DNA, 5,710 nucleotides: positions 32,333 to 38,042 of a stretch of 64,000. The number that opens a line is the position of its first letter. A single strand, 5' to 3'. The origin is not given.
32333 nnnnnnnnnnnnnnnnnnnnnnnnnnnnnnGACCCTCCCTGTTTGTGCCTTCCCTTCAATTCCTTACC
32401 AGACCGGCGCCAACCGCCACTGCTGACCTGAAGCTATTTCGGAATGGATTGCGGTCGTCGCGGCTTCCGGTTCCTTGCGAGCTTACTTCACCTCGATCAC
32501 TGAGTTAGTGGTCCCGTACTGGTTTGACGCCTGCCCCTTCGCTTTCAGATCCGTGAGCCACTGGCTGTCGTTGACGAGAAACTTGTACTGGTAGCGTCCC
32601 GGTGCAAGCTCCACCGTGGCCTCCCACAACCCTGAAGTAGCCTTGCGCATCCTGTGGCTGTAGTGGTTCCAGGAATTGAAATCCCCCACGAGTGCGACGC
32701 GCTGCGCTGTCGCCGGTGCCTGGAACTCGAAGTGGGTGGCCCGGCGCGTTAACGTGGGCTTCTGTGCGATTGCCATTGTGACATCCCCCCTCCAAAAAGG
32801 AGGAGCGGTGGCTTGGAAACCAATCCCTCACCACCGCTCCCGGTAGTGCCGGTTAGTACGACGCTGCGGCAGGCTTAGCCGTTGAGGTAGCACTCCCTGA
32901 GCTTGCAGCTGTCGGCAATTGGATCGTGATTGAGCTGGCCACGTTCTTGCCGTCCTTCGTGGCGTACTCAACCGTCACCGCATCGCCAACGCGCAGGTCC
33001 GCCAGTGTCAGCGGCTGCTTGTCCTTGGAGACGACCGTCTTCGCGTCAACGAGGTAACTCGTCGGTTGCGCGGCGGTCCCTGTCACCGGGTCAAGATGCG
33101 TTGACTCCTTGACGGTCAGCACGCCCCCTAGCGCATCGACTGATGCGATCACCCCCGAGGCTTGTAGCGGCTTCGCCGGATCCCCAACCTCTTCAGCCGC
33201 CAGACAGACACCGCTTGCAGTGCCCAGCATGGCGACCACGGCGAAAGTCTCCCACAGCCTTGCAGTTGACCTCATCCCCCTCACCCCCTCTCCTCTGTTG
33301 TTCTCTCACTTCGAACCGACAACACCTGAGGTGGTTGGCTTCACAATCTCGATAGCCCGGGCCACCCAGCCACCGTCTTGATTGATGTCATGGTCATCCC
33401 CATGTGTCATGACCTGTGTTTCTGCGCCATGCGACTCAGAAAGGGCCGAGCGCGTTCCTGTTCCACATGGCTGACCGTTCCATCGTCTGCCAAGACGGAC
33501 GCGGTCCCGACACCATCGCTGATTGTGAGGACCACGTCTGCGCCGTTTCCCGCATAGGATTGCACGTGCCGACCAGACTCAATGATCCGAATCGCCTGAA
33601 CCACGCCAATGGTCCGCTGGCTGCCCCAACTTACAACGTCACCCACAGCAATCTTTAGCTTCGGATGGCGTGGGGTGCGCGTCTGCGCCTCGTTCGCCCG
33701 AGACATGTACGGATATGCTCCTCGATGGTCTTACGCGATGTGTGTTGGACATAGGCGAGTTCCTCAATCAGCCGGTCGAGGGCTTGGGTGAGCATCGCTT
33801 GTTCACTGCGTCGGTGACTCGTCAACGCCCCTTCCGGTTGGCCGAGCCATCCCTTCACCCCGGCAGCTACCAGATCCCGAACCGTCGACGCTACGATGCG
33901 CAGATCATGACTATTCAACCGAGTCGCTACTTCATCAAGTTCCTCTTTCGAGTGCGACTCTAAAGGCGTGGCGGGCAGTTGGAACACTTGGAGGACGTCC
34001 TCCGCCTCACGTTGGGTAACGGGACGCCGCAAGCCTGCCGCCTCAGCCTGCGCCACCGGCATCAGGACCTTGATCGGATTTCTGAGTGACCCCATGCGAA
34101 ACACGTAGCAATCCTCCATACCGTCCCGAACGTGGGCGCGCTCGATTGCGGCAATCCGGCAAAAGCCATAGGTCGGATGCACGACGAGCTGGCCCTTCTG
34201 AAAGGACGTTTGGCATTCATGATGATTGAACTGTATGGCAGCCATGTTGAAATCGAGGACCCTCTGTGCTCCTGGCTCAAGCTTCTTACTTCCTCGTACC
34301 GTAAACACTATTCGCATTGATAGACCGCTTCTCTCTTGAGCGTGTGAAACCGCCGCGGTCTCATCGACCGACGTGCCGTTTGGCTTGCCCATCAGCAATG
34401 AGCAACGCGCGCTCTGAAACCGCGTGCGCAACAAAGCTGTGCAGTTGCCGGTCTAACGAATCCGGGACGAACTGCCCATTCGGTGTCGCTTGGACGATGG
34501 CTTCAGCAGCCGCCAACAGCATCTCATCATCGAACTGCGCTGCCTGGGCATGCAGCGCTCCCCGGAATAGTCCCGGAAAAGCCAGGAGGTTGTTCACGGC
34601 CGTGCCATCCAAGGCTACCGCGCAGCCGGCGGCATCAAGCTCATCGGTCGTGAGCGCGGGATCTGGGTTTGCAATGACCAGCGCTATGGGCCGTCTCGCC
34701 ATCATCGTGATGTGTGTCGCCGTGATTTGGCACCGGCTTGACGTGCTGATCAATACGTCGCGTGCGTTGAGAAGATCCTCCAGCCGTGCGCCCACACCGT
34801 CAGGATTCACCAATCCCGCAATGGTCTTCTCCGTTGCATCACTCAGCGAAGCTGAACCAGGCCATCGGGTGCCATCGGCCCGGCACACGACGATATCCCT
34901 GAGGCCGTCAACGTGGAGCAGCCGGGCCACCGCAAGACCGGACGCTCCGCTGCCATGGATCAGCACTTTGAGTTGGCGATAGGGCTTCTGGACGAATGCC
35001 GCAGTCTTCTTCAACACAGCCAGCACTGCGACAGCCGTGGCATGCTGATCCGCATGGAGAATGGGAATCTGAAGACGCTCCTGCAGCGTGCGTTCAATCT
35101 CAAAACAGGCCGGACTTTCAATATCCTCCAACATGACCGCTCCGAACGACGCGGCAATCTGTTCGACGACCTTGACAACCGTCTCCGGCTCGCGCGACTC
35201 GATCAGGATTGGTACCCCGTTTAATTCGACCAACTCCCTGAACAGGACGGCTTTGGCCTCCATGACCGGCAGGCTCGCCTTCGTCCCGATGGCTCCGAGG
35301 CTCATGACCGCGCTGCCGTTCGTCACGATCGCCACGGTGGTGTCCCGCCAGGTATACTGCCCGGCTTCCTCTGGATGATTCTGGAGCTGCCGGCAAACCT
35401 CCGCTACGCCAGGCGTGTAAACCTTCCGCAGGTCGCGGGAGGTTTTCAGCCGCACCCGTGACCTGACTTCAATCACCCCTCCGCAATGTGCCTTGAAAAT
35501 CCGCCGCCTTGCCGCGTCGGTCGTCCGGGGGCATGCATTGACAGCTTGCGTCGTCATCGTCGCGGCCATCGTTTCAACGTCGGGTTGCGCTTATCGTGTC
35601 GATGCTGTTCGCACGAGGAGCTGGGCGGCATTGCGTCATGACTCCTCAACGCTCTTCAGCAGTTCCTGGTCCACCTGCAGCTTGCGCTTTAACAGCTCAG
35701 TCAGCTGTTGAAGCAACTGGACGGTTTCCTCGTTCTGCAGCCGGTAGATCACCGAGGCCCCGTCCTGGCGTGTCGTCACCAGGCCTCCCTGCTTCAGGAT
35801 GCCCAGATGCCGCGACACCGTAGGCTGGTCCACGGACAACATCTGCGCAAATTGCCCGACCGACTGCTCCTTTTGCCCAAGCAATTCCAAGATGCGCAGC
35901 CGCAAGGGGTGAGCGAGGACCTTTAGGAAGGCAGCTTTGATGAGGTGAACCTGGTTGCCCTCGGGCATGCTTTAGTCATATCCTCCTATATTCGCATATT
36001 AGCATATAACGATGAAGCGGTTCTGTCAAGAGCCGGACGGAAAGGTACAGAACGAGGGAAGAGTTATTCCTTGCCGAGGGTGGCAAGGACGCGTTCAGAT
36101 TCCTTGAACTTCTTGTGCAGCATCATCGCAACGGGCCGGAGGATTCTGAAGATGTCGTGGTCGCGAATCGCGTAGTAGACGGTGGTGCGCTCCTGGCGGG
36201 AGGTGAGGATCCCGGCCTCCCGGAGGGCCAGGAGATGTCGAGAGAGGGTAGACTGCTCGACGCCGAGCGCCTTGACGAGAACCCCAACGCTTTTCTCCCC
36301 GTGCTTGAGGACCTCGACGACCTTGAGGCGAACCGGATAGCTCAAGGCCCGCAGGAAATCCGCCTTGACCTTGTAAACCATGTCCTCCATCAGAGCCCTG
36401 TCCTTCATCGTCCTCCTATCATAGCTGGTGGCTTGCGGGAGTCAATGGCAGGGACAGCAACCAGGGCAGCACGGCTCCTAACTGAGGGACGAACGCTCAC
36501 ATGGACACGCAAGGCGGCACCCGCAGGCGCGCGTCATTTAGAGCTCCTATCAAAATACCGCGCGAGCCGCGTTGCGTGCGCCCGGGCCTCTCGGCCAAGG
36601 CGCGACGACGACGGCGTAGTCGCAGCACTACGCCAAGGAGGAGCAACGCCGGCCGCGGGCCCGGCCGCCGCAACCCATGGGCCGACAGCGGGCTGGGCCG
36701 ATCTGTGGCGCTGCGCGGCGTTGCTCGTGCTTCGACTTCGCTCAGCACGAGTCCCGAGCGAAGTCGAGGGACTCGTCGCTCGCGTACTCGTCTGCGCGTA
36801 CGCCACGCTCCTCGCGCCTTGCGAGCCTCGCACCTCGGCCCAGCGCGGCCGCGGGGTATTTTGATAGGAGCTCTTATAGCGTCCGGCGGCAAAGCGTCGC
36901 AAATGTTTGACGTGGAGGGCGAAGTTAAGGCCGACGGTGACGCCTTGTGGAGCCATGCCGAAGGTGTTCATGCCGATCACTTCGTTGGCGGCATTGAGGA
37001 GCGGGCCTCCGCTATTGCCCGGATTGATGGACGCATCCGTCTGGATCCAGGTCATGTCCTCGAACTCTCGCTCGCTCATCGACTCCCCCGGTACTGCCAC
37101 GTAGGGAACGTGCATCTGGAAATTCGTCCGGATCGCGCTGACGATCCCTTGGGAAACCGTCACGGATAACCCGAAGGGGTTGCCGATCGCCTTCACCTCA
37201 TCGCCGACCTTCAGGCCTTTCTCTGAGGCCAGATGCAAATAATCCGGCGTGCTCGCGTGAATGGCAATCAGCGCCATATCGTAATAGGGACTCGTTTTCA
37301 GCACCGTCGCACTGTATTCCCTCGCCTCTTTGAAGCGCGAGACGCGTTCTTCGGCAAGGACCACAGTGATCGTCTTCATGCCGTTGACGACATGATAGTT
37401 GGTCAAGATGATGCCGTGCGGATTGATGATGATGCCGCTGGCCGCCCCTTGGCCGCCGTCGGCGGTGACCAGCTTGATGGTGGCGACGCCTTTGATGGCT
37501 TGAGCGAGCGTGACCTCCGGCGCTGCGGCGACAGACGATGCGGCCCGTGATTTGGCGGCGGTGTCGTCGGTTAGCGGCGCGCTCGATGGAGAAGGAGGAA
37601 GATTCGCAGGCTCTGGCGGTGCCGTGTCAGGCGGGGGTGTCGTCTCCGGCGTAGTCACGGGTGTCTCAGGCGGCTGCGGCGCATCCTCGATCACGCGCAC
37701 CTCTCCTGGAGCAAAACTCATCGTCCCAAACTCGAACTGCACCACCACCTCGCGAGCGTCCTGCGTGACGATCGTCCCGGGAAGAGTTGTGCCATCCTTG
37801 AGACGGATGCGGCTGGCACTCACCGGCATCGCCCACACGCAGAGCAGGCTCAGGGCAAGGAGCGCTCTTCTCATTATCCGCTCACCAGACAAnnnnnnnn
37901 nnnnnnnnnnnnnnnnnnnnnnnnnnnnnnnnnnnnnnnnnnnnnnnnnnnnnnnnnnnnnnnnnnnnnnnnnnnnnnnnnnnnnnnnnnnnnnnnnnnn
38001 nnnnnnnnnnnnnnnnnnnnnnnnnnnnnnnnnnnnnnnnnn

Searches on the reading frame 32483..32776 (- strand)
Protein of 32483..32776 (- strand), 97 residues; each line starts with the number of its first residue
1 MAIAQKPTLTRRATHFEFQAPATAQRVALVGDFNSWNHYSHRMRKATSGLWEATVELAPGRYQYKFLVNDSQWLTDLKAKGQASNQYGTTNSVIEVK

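Call 65: search_protein_families(library=pfam, proteins=[window:32483-32776:-], max_evalue=0.00001)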
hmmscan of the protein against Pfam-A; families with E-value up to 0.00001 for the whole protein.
window:32483-32776:- (97 aa): 2 families
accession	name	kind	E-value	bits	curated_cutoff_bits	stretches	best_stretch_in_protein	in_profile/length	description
PF16561.11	AMPK1_CBM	-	1.9e-12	47.6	26.8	1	18-97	5-80/85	Glycogen recognition site of AMP-activated protein kinase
PF02922.24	CBM_48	-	6.7e-12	46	22.4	1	20-73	19-77/83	Carbohydrate-binding module 48 (Isoamylase N-terminal domain)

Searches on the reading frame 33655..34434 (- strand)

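Call 65: search_protein_families(library=pfam, proteins=[window:33655-34434:-], max_evalue=0.00001)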
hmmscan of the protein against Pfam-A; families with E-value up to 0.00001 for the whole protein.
window:33655-34434:- (259 aa): 2 families
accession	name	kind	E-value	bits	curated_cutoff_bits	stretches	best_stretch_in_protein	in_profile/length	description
PF02559.22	CarD_TRCF_RID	-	6.7e-09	36.1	23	1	78-137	1-55/57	CarD-like/TRCF RID domain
PF21095.3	CarD_C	-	2.4e-06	27.9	23.1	0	147-241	2-86/87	CarD, C-terminal domain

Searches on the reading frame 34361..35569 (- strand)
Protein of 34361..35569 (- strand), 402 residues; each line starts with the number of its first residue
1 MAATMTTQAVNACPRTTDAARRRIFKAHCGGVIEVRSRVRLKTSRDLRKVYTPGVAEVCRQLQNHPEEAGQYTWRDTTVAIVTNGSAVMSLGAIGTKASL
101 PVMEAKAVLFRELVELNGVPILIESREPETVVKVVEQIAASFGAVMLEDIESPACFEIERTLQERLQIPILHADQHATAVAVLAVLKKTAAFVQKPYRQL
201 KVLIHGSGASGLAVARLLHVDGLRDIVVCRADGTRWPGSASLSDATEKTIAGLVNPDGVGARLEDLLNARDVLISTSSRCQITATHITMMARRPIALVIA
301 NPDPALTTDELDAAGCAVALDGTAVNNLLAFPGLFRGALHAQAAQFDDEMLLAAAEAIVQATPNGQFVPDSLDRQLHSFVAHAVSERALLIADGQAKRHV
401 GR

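Call 65: search_protein_families(library=pfam, proteins=[window:34361-35569:-], max_evalue=0.00001)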
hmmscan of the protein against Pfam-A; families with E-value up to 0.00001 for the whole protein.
window:34361-35569:- (402 aa): 2 families
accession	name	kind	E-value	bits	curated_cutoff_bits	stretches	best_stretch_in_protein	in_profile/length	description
PF00390.24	malic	-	3e-17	63.5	23.1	1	42-124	13-116/182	Malic enzyme, N-terminal domain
PF03949.21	Malic_M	-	1.3e-07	31.7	23.5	0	325-366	188-229/258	Malic enzyme, NAD binding domain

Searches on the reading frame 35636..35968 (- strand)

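Call 87: search_protein_families(library=pfam, proteins=[window:35636-35968:-], max_evalue=0.000001)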
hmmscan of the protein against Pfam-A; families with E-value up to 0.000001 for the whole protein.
window:35636-35968:- (110 aa): 3 families
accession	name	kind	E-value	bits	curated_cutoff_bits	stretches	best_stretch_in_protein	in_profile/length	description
PF12840.13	HTH_20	-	6.8e-13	48.8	27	1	18-67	1-51/51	Helix-turn-helix domain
PF01022.26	HTH_5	-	9e-13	48.3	22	1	21-65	2-46/47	Bacterial regulatory protein, arsR family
PF12802.13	MarR_2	-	5e-07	30.2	27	1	23-69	7-55/61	MarR family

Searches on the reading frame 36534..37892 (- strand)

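Call 65: search_protein_families(library=pfam, proteins=[window:36534-37892:-], max_evalue=0.00001)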
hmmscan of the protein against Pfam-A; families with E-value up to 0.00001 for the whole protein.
window:36534-37892:- (452 aa): 2 families
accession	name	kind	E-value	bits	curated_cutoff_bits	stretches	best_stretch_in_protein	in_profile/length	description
PF13365.12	Trypsin_2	-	4.9e-31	108.9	27.6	1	151-308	1-144/144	Trypsin-like peptidase domain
PF00089.32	Trypsin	-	6.8e-16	59.2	20.6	1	148-318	24-203/220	Trypsin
